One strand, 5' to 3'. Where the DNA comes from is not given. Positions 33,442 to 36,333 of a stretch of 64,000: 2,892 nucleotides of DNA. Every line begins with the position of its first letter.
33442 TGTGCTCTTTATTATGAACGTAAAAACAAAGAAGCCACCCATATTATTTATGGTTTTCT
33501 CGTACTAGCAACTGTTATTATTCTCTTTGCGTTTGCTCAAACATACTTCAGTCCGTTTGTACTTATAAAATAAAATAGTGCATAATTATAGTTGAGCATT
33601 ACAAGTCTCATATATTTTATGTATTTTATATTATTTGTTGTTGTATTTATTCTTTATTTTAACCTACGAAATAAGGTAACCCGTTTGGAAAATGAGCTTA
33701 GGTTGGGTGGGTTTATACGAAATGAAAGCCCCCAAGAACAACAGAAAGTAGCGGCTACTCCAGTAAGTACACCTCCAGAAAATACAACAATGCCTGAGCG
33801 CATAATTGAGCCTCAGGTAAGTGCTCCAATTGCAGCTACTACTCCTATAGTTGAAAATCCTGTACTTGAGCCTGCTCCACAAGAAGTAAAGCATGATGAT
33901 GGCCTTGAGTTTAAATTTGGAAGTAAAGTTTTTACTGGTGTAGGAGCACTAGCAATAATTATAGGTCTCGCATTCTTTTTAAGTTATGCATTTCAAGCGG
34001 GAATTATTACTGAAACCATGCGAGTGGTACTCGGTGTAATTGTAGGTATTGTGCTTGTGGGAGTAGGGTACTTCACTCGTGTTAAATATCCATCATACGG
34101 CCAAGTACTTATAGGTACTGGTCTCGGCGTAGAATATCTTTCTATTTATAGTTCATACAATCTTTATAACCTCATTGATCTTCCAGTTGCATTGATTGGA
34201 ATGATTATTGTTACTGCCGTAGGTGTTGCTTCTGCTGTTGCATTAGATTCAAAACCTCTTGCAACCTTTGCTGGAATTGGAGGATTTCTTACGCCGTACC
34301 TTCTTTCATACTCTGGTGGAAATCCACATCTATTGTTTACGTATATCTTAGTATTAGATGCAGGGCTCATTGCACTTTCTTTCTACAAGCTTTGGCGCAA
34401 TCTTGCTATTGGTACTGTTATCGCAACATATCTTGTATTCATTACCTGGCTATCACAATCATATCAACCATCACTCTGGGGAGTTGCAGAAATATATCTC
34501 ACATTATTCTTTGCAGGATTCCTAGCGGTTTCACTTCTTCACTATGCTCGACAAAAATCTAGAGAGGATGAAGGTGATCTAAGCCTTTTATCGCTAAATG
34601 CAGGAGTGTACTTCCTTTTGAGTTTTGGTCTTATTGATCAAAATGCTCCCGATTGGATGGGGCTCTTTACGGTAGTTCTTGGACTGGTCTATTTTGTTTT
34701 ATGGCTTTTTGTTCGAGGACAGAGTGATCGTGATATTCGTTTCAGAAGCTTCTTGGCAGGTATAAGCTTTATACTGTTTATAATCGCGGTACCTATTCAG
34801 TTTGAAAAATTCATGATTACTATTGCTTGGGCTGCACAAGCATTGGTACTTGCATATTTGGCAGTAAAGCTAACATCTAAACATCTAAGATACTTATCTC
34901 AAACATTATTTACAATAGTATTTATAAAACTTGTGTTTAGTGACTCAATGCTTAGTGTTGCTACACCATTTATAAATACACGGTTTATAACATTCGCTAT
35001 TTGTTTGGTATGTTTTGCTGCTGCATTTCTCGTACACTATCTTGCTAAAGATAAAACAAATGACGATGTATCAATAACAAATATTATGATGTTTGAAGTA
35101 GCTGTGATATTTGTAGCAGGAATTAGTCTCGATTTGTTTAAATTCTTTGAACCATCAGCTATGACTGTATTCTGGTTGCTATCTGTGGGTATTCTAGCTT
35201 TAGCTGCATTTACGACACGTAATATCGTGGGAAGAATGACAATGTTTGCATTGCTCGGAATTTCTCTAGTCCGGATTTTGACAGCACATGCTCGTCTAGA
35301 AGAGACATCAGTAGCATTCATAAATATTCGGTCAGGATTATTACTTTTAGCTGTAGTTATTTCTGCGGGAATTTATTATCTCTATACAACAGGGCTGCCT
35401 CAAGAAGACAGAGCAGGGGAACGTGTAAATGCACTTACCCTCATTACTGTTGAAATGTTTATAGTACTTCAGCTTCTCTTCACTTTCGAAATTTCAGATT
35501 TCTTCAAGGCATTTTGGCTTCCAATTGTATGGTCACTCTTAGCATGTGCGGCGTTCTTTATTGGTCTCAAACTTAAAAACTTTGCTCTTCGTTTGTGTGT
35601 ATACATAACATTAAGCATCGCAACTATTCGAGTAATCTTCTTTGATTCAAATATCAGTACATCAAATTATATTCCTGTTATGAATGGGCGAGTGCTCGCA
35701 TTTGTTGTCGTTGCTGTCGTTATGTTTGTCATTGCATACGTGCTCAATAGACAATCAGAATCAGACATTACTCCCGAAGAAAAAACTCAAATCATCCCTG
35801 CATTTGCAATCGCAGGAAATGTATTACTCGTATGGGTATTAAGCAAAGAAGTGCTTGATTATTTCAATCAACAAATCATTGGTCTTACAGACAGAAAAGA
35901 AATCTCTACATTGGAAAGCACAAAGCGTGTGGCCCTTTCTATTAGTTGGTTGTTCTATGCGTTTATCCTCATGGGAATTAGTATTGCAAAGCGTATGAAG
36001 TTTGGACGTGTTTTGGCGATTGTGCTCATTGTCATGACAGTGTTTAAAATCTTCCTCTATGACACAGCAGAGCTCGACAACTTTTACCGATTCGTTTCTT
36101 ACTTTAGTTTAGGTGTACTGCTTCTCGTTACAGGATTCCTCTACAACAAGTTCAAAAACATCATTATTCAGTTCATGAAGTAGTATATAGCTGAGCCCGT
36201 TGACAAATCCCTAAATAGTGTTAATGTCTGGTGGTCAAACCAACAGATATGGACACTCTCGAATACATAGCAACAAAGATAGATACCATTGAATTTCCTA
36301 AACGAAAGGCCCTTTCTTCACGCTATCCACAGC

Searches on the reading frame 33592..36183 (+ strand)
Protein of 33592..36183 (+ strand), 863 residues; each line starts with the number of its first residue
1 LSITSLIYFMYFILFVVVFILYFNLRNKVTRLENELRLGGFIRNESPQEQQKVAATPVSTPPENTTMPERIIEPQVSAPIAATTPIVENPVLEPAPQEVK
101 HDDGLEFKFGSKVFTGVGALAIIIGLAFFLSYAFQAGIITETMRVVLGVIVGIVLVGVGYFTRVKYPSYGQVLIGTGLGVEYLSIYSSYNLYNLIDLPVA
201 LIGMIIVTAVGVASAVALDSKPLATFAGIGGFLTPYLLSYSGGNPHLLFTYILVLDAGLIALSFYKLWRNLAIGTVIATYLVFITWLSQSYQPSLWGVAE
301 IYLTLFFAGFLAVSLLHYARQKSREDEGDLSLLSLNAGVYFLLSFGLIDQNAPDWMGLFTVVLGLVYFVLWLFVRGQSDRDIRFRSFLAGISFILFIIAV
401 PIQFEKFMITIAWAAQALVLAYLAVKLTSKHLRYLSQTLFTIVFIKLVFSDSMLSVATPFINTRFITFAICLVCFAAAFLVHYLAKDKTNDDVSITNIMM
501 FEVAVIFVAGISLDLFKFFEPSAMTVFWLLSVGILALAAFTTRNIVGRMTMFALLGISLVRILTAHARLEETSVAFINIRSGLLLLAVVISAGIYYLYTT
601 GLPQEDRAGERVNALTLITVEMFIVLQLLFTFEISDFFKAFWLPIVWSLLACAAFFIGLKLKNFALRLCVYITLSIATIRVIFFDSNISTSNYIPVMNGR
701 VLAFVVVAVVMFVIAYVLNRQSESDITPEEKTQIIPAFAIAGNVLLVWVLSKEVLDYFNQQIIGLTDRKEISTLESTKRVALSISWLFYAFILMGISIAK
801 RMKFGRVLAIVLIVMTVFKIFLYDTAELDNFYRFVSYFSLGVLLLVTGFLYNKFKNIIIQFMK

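Call 8: search_protein_families(library=pfam, proteins=[window:33592-36183:+], max_evalue=0.01)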
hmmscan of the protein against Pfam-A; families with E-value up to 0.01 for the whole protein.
window:33592-36183:+ (863 aa): 1 family
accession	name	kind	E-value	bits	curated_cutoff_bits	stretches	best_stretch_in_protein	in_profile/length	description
PF10101.14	DUF2339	-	1e-86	292.7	33.6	2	112-687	3-631/659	Predicted membrane protein (DUF2339)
